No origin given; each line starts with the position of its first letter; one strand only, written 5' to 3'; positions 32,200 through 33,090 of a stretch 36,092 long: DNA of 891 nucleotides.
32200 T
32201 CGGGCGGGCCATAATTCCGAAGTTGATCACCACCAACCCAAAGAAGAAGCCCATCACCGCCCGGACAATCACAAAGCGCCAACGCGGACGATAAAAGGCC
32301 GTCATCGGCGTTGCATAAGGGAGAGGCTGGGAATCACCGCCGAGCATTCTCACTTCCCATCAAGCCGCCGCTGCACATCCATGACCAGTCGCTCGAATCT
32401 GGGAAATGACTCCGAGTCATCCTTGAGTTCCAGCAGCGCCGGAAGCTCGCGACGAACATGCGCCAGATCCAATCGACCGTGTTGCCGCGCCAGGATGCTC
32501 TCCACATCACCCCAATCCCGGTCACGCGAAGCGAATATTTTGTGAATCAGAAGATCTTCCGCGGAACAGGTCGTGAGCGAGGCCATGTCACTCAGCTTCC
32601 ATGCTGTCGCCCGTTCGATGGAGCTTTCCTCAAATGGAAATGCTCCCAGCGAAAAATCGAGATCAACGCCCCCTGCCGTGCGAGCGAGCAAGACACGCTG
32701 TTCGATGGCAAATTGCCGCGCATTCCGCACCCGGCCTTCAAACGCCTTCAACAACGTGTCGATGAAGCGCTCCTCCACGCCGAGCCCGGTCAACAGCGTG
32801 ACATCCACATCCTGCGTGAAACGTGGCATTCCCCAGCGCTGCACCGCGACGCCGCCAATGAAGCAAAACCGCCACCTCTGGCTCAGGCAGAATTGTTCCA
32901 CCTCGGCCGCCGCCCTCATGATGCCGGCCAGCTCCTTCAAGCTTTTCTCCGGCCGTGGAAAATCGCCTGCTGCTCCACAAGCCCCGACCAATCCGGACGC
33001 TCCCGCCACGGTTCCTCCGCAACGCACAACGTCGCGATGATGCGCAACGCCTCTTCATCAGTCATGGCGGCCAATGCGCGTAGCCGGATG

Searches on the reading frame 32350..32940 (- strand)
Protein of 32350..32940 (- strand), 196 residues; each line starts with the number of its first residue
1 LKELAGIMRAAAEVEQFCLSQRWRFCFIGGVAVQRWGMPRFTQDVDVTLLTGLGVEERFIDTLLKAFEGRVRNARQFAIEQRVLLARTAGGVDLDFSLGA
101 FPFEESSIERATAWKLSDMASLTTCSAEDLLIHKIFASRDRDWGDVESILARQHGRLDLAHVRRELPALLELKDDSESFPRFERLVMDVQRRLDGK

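Call 6: search_protein_families(library=pfam, proteins=[window:32350-32919:-], max_evalue=1)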
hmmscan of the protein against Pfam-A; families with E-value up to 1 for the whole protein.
window:32350-32919:- (189 aa): 2 families
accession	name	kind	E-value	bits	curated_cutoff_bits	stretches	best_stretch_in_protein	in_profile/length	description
PF08843.17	AbiEii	-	1.6e-07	32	22.5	1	17-148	14-173/238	Nucleotidyl transferase AbiEii toxin, Type IV TA system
PF19502.5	DUF6036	-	0.00016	22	23.6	1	14-156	18-130/164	Nucleotidyltransferase of unknown function (DUF6036)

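Call 7: search_protein_families(library=padloc, proteins=[window:32350-32919:-], max_evalue=1)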
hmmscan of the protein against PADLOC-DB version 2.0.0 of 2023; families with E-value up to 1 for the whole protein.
window:32350-32919:- (189 aa): 1 family
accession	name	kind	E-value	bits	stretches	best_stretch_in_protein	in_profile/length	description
PDLC00562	JetA3|JetA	-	0.02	11.6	1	40-96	430-486/536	Unknown function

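Call 8: search_protein_families(library=ncbifam, proteins=[window:32350-32919:-], max_evalue=1)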
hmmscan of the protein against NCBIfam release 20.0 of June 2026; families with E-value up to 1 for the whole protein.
window:32350-32919:- (189 aa): 0 families

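Call 11: find_homologous_proteins(query=window:32350-32919:-)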
Query window:32350-32919:- (189 aa): 1853 proteins with E <= 0.001 among 2229 candidates; the best 120 are listed.
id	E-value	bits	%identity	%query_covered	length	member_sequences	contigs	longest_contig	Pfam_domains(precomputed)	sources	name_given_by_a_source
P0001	2.6e-119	414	100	100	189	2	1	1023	PF08843.18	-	-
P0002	4.3e-90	318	75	95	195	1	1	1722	PF08843.18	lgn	-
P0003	6.0e-89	315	72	94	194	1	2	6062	PF08843.18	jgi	jgi:hypothetical protein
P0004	2.7e-88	313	74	98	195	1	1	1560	PF08843.18,PF19502.6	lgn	-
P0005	7.3e-88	311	74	98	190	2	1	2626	PF08843.18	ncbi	ncbi:MAG TPA: nucleotidyl transferase AbiEii/AbiGii toxin family protein [Tepidisphaeraceae bacteriu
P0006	1.1e-87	311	72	95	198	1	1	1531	PF08843.18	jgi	-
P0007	1.1e-87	310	72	94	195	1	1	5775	PF08843.18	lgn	-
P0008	2.9e-87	309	73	98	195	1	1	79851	PF08843.18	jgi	jgi:Nucleotidyl transferase AbiEii toxin, Type IV TA system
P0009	4.8e-87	308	73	99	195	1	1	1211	PF08843.18,PF19502.6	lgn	-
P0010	1.6e-84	300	69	98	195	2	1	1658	PF08843.18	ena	-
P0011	3.3e-84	299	70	98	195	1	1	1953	PF08843.18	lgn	-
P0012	5.8e-84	298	70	98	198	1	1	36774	PF08843.18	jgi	jgi:hypothetical protein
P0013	9.2e-84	298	69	98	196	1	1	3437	PF08843.18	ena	-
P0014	1.0e-83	298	71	98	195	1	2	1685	PF08843.18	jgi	jgi:hypothetical protein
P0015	1.4e-83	297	70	97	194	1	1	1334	PF08843.18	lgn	-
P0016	3.4e-83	296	70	94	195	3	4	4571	PF08843.18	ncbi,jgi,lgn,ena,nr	ncbi:MAG TPA: nucleotidyl transferase AbiEii/AbiGii toxin family protein [Vicinamibacterales bacteri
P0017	3.8e-83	296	72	98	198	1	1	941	PF08843.18,PF19502.6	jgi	jgi:hypothetical protein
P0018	5.3e-83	295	69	97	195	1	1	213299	PF08843.18,PF19502.6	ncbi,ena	-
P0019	5.9e-83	295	71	98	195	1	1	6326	PF08843.18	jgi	jgi:hypothetical protein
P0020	8.0e-83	295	69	96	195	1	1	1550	PF08843.18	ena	-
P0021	1.7e-82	294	68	97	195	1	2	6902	PF08843.18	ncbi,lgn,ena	-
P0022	3.0e-82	293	71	98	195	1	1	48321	PF08843.18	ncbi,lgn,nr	ncbi:MAG: hypothetical protein NTW19_06605 [Planctomycetota bacterium]|nr:hypothetical protein [Plan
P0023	3.9e-82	292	68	97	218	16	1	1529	PF08843.18,PF19502.6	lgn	-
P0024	5.1e-82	292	66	98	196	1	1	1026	PF08843.18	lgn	-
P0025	5.4e-82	292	69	97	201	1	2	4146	PF08843.18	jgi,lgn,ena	-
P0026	7.2e-82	292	68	99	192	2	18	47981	PF08843.18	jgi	jgi:hypothetical protein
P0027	8.8e-82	291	69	99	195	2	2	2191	PF08843.18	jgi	jgi:hypothetical protein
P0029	1.4e-81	291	69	97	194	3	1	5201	PF08843.18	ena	-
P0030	1.4e-81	291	69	98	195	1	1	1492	PF08843.18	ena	-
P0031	1.6e-81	290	69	98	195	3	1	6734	PF08843.18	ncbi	-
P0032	2.2e-81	290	69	98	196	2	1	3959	PF08843.18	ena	-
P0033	3.3e-81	289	68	98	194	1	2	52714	PF08843.18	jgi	jgi:hypothetical protein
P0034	3.7e-81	289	69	94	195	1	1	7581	PF08843.18,PF19502.6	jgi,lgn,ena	-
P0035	4.9e-81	289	70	97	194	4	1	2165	PF08843.18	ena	-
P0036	6.5e-81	288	69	98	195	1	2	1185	PF08843.18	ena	-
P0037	8.0e-81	288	67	94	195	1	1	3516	PF08843.18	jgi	jgi:hypothetical protein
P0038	8.3e-81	288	68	97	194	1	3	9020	PF08843.18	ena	-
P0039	1.1e-80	288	70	98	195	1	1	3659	PF08843.18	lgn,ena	-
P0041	1.2e-80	288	68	99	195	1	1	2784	PF08843.18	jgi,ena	-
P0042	1.5e-80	287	68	94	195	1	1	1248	PF08843.18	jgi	jgi:hypothetical protein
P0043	1.9e-80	287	68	97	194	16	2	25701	PF08843.18,PF19502.6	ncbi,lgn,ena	-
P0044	2.0e-80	287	67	94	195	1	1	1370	PF08843.18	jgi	-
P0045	3.3e-80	286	67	98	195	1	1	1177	PF08843.18,PF19502.6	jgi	jgi:hypothetical protein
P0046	3.6e-80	286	66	99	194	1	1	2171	PF08843.18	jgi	-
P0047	4.4e-80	286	68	97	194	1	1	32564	PF08843.18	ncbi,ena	-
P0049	1.3e-79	284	68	98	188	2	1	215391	PF08843.18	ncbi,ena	-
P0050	1.5e-79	284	67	98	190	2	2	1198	PF08843.18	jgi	jgi:hypothetical protein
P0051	2.0e-79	284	67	97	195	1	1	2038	PF08843.18,PF19502.6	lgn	-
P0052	2.0e-79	284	66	98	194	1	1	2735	PF08843.18,PF19502.6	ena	-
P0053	3.2e-79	283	67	97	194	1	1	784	PF08843.18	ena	-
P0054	1.3e-78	281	67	98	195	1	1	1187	PF08843.18,PF19502.6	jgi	jgi:hypothetical protein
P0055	1.7e-78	281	65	99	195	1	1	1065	PF08843.18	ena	-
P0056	2.3e-78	280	67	97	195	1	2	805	PF08843.18,PF19502.6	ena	-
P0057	4.5e-78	279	69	98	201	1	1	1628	PF08843.18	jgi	jgi:hypothetical protein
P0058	5.3e-78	279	65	95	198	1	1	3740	PF08843.18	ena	-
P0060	1.7e-77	277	66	98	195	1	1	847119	PF08843.18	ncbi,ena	-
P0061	1.8e-77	277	65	94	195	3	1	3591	PF08843.18,PF19502.6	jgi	-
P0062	2.3e-77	277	65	98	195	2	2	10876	PF08843.18,PF19502.6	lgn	-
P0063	2.5e-77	277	65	98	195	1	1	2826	PF08843.18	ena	-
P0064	4.0e-77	276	65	97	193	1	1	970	PF08843.18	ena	-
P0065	4.1e-77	276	63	98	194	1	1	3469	PF08843.18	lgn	-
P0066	4.5e-77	276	67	97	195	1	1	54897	PF08843.18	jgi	jgi:Nucleotidyl transferase AbiEii toxin, Type IV TA system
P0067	5.6e-77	276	66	97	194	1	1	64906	PF08843.18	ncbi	ncbi:MAG: nucleotidyl transferase AbiEii/AbiGii toxin family protein [Phycisphaerae bacterium]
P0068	7.9e-77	275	63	95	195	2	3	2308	PF08843.18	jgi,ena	-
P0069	8.6e-77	275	65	94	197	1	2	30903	PF08843.18,PF19502.6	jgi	jgi:hypothetical protein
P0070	8.6e-77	275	65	98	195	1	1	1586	PF08843.18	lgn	-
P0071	1.3e-76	274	69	98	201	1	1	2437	PF08843.18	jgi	jgi:hypothetical protein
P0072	2.2e-76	274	65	94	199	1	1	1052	PF08843.18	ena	-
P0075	3.0e-76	273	65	98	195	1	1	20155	PF08843.18,PF19502.6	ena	-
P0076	5.3e-76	272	64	92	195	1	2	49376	PF08843.18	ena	-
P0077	1.1e-75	271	66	98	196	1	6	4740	PF08843.18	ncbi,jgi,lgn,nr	ncbi:MAG: nucleotidyl transferase AbiEii/AbiGii toxin family protein [Verrucomicrobia bacterium]|nr:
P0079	2.8e-75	270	63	98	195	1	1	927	PF08843.18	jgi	jgi:hypothetical protein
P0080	3.6e-75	270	63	94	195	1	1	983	PF08843.18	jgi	-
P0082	6.1e-75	269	65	92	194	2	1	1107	PF08843.18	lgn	-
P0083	2.1e-74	267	65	92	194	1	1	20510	PF08843.18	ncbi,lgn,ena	-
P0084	2.1e-74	267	66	100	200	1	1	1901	PF08843.18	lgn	-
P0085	3.5e-74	267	66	98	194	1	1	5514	PF08843.18,PF19502.6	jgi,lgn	jgi:hypothetical protein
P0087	3.6e-73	263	63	98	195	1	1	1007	PF08843.18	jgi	jgi:hypothetical protein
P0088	4.4e-73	263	64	98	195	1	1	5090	PF08843.18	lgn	-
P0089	5.4e-73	263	62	98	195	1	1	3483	PF08843.18,PF19502.6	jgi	jgi:hypothetical protein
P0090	7.1e-73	262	61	94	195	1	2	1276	PF08843.18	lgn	-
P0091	8.1e-73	262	66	97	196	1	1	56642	PF08843.18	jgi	jgi:hypothetical protein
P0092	3.2e-72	260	62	93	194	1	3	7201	PF08843.18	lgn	-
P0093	1.3e-71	258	63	98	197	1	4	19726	PF08843.18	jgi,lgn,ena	-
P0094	1.5e-71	258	62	98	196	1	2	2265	PF08843.18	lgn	-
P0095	1.6e-71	258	63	93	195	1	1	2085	PF08843.18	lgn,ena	-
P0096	1.6e-71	258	63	98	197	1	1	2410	PF08843.18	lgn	-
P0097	2.0e-71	258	63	97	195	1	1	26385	PF08843.18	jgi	jgi:hypothetical protein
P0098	2.1e-71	258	62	98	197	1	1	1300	PF08843.18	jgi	jgi:hypothetical protein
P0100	3.1e-71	257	65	97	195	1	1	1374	PF08843.18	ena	-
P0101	9.5e-71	255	62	98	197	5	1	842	PF08843.18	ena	-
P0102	1.1e-70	255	62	98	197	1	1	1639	PF08843.18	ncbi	-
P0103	1.3e-70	255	61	100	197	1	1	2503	PF08843.18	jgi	jgi:hypothetical protein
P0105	2.0e-70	254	62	99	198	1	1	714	PF08843.18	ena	-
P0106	3.0e-70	254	62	99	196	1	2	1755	PF08843.18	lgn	-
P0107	4.1e-70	253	61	100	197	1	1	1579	PF08843.18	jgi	jgi:hypothetical protein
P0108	4.7e-70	253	61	99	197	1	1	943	PF08843.18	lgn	-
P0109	4.9e-70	253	60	98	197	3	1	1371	PF08843.18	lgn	-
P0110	5.4e-70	253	62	100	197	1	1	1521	PF08843.18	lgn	-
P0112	1.1e-69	252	61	98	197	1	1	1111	PF08843.18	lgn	-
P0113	1.1e-69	252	61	98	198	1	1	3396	PF08843.18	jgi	jgi:hypothetical protein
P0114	1.1e-69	252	61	98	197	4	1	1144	PF08843.18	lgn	-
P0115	1.5e-69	251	59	100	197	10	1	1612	PF08843.18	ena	-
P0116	1.5e-69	251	65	90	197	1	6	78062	PF08843.18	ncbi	-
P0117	1.6e-69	251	59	100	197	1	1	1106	PF08843.18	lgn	-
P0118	1.6e-69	251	61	99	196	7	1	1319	PF08843.18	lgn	-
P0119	1.7e-69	251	61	98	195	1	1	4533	PF08843.18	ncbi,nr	ncbi:MAG TPA: nucleotidyl transferase AbiEii/AbiGii toxin family protein [Methylomirabilota bacteriu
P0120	2.1e-69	251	61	99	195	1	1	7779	PF08843.18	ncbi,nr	ncbi:MAG: hypothetical protein J0L84_08340 [Verrucomicrobia bacterium]|nr:hypothetical protein [Verr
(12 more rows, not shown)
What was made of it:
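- On AbiEii/DUF1814 nucleotidyltransferase family (Pfam PF08843) - gene C: Most homologues carry PF08843 in the precomputed annotation (call 11).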

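Call 13: find_related_loci(query=A1, collection=genome_contigs, flank=4000)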
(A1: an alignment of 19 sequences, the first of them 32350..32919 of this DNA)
Query A1 (189 aa) in genome_contigs; peptide patterns used: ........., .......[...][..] (x = any residue, [..] = any of these).
600 stretches matched a pattern (row limit reached: there are more); 585 encode a relative of the query (tblastn E <= 1e-3); the best 80 are kept; 80 distinct loci.
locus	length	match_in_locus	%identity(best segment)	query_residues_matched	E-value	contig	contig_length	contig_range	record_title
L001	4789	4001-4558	74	1-186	2e-91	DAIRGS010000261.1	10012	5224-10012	MAG TPA_asm: Tepidisphaeraceae bacterium isolate CTOTU41345 NODE_5674_length_10012_cov_4.910817, whole genome shotgun se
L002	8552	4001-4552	72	3-186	2e-87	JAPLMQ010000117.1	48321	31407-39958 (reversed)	MAG: Planctomycetota bacterium isolate LacPavin_0920_WC57_MAG_68_11 LacPavin_0920_WC57_scaffold_801018, whole genome sho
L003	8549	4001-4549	69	3-185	6e-86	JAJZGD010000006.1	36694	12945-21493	MAG: Planctomycetota bacterium isolate LL4.bin22 NODE_862_length_36694_cov_1.514781, whole genome shotgun sequence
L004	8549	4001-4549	68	3-185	1e-85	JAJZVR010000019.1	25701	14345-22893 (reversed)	MAG: Planctomycetota bacterium isolate SKS5.bin63 NODE_3281_length_25701_cov_7.236451, whole genome shotgun sequence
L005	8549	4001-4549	68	3-185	2e-84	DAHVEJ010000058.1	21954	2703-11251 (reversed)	MAG TPA_asm: Phycisphaerales bacterium isolate clean5707 NODE_58_length_21954_cov_4.868538, whole genome shotgun sequenc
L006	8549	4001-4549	68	3-185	4e-84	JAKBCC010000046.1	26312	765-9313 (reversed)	MAG: Planctomycetota bacterium isolate ZJ5.bin40 NODE_2180_length_26312_cov_3.346916, whole genome shotgun sequence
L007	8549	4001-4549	66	3-185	2e-82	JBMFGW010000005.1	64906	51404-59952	MAG: Phycisphaerae bacterium isolate KM4311-08 NODE_5_length_64906_cov_26.967515, whole genome shotgun sequence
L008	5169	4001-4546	64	1-182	7e-78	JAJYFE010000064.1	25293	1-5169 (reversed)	MAG: Planctomycetota bacterium isolate DBS1-1.bin91 NODE_3114_length_25293_cov_2.146269, whole genome shotgun sequence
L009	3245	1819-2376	63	1-186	1e-77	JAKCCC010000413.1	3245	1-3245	MAG: Planctomycetota bacterium isolate YP1.bin19 NODE_24247_length_3245_cov_2.108724, whole genome shotgun sequence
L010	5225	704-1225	65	10-183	9e-76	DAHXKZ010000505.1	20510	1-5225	MAG TPA_asm: Phycisphaerales bacterium isolate clean1584 k141_866296, whole genome shotgun sequence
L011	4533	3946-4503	61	1-186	2e-74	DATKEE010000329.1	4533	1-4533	MAG TPA_asm: Candidatus Methylomirabilota bacterium isolate SMAG_U14491 k141_3533376, whole genome shotgun sequence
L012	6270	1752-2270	64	10-182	6e-74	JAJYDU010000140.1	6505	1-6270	MAG: Planctomycetota bacterium isolate DBS1-1.bin115 NODE_23109_length_6505_cov_2.071966, whole genome shotgun sequence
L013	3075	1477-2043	60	1-189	2e-73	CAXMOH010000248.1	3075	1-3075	MAG: uncultured Hyphomicrobium sp. isolate 07C-BC-St03_bin.16.orig genome assembly, contig: k141_2245397, whole genome s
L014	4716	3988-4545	61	1-186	7e-72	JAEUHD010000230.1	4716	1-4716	MAG: Verrucomicrobiales bacterium isolate new MAG-8 k141_1752696, whole genome shotgun sequence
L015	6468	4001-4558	60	1-186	8e-72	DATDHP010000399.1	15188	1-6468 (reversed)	MAG TPA_asm: Vicinamibacterales bacterium isolate SMAG_U281 k141_34310, whole genome shotgun sequence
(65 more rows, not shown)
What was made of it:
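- The patchy distribution across phyla at 50-74% identity fits a horizontally spread TA module (calls 11, 13).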

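Call 15: search_solved_structures(query=A1, max_evalue=1, show_alignments=2)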
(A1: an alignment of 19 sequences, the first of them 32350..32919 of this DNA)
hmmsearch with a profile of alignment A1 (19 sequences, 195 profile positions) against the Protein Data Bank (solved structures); distinct sequences matched with E-value up to 1: 1.
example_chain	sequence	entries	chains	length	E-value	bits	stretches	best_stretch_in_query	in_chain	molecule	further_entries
8an4_A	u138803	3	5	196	1.8e-05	27.6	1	23-150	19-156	Bacterial toxin | Nucleotidyl transferase AbiEii/AbiGii toxin family protein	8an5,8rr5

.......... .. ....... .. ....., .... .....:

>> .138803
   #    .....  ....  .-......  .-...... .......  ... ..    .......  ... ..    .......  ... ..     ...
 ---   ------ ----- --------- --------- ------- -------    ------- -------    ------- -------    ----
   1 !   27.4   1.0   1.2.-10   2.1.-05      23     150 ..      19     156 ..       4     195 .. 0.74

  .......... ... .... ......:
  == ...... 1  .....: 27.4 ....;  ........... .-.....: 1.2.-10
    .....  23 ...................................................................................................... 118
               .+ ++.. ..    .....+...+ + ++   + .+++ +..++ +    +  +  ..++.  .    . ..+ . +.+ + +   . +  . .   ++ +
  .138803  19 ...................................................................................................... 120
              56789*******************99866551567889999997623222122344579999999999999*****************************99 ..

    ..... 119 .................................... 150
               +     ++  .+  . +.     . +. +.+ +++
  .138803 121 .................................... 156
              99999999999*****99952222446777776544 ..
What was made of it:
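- Closest known: MenAT1. Same: MenT1 is the only PDB sequence hit (call 15).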

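Call 49: search_dna_similar(query=window:32350-32940:-, collection=plasmids, mode=protein, max_rows=12)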
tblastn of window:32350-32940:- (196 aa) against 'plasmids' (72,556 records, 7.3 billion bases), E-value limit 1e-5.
No match.

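Call 50: search_dna_similar(query=window:32350-32940:-, collection=phages, mode=protein, max_rows=8)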
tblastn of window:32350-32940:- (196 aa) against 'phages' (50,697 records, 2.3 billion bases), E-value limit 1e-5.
No match.

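Call 54: predict_structure(alignment_id=A1)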
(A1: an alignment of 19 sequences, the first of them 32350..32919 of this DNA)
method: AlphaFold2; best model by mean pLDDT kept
length: 189 residues; sequences in the alignment: 19
mean_pLDDT: 92.2   pTM: 0.86
mean pLDDT of the five models: 92.2, 89.4, 89.2, 88.6, 87.2
residues with pLDDT >= 90: 148; 70-90: 36; 50-70: 5; < 50: 0
segments of 3 or more residues with pLDDT < 50: none
pLDDT, mean of each block of 10 residues (from residue 1): 93 97 82 74 92 98 97 96 95 91 92 91 94 90 94 96 93 97 91
secondary structure, 60 per line:
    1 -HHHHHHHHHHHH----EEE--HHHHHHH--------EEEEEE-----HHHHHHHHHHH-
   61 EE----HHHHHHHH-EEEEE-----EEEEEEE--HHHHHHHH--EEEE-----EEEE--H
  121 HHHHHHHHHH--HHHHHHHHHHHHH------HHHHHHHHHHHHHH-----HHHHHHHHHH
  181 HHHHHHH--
elements in order: H2-13 E18-20 H23-29 E38-43 H49-59 H67-74 E76-80 E86-92 H95-102 E105-108 E114-117 H120-130 H133-145 H152-165 H171-187
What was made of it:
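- On MenAT1-type toxin-antitoxin system: The AF2 model has pLDDT 92 and pTM 0.86 (call 54).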

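Call 56: fold_search(model_id=the predicted structure, library=pdb)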
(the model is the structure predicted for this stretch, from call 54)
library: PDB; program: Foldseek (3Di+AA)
matches with E <= 10: 468; with E <= 0.001: 8
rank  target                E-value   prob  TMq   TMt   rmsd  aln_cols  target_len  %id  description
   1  8an5_B                2.4e-10  1.00  0.72  0.74   5.0       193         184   19  MenAT1 toxin-antitoxin complex (rv0078a-rv0078b) from Mycobacterium tuberculosis H37Rv (released 2023-08-02)
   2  8an5_A                3.0e-10  1.00  0.77  0.75   4.0       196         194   18  MenAT1 toxin-antitoxin complex (rv0078a-rv0078b) from Mycobacterium tuberculosis H37Rv (released 2023-08-02)
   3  8an4_B                6.0e-10  1.00  0.75  0.75   4.1       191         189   18  MenT1 toxin (rv0078a) from Mycobacterium tuberculosis H37Rv (released 2023-08-02)
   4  8rr5                  6.5e-09  1.00  0.73  0.78   3.8       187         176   18  MenT1 toxin (rv0078a) from Mycobacterium tuberculosis H37Rv, phosphorylated at T39 (released 2024-09-11)
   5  8an4_A                1.3e-08  1.00  0.75  0.73   4.2       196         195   19  MenT1 toxin (rv0078a) from Mycobacterium tuberculosis H37Rv (released 2023-08-02)
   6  5uvd                  2.0e-06  1.00  0.51  0.45   8.3       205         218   18  Crystal structure of an antigenic nucleotidyltransferase-like protein from Paracoccidioides brasiliensis (released 2018-01-31)
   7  5kqj_MODEL_1_A        4.4e-04  1.00  0.45  0.46  11.9       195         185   16  Solution Structure of Antibiotic-Resistance Factor ANT(2'')-Ia Reveals Substrate-Regulated Conformation Dynami (released 2017-07-12)
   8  4fo1_A                8.1e-04  1.00  0.51  0.59   5.1       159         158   11  Crystal structure of lincosamide antibiotic adenylyltransferase LnuA, apo (released 2012-07-04)
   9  4wqk                  1.5e-03  1.00  0.54  0.57   5.1       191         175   14  Crystal structure of aminoglycoside nucleotidylyltransferase ANT(2")-Ia, apo form (released 2014-11-12)
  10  5cfu                  1.5e-03  0.99  0.45  0.49  10.8       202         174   14  Crystal Structure of ANT(2")-Ia in complex with adenylyl-2"-tobramycin (released 2016-07-20)
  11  2ikf_B                2.8e-03  0.82  0.33  0.23  12.5       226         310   15  Terminal uridylyl transferase 4 from Trypanosoma brucei with bound UTP (released 2007-02-20)
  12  4xje                  4.1e-03  1.00  0.51  0.54   5.5       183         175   15  CRYSTAL STRUCTURE OF ANT(2") IN COMPLEX WITH AMP AND TOBRAMYCIN (released 2016-01-20)
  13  2ewr                  5.6e-03  1.00  0.53  0.62   4.8       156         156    9  Crystal structure of a putative nucleotidyltransferase (tm1012) from Thermotoga maritima at 1.60 A resolution (released 2005-12-06)
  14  5cfs                  6.8e-03  0.99  0.50  0.53   5.6       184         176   14  Crystal Structure of ANT(2")-Ia in complex with AMPCPP and tobramycin (released 2016-03-16)
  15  4e7x_D                9.9e-03  0.90  0.36  0.23   8.0       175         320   15  Structural Basis for the Activity of a Cytoplasmic RNA Terminal U-transferase (released 2012-07-04)
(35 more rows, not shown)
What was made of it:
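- On MenAT1-type toxin-antitoxin system: The next fold scores 0.51 (call 56).
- Closest known: MenAT1. Same: C's model superposes on MenT1 at TM 0.72-0.78 (call 56).
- The next fold scores 0.51 (calls 54, 56). Secondary structural matches to ANT(2'')-Ia, LnuA and TM1012 at TM 0.45-0.54 (call 56). The MenT1 match is far better (TM 0.72-0.78, E 1e-10) and covers the whole chain (call 56).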

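Call 61: find_encoding_contigs(protein=window:32350-32919:-, flank=3000, max_places=4)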
Protein window:32350-32919:- (189 aa): 1 contig read that carries it; 1 place shown.
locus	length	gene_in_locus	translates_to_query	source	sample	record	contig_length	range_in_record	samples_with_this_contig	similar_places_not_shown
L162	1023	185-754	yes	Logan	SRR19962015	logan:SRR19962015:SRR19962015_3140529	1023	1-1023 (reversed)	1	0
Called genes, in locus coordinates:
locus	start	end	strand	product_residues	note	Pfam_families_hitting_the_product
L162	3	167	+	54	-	?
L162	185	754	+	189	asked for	PF08843:AbiEii (weak)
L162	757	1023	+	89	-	?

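Call 74: find_related_loci(query=A1, collection=viral_contigs, flank=3000)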
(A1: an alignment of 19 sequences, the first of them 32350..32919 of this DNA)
Query A1 (189 aa) in viral_contigs; peptide patterns used: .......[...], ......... (x = any residue, [..] = any of these).
2 stretches matched a pattern, but none encodes a relative of the query by tblastn (E <= 1e-3).
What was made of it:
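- Closest known: AbiE. Different: No link to phages was seen (calls 50, 74).
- No member of the family was found on plasmids, phages or viral contigs (calls 49, 50, 74), which is unusual for mobile TA modules. No occurrence on plasmids or phages (calls 49, 50, 74).
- Tried and rejected: There are no hits in plasmids, phages or IMG/VR (calls 49, 50, 74).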
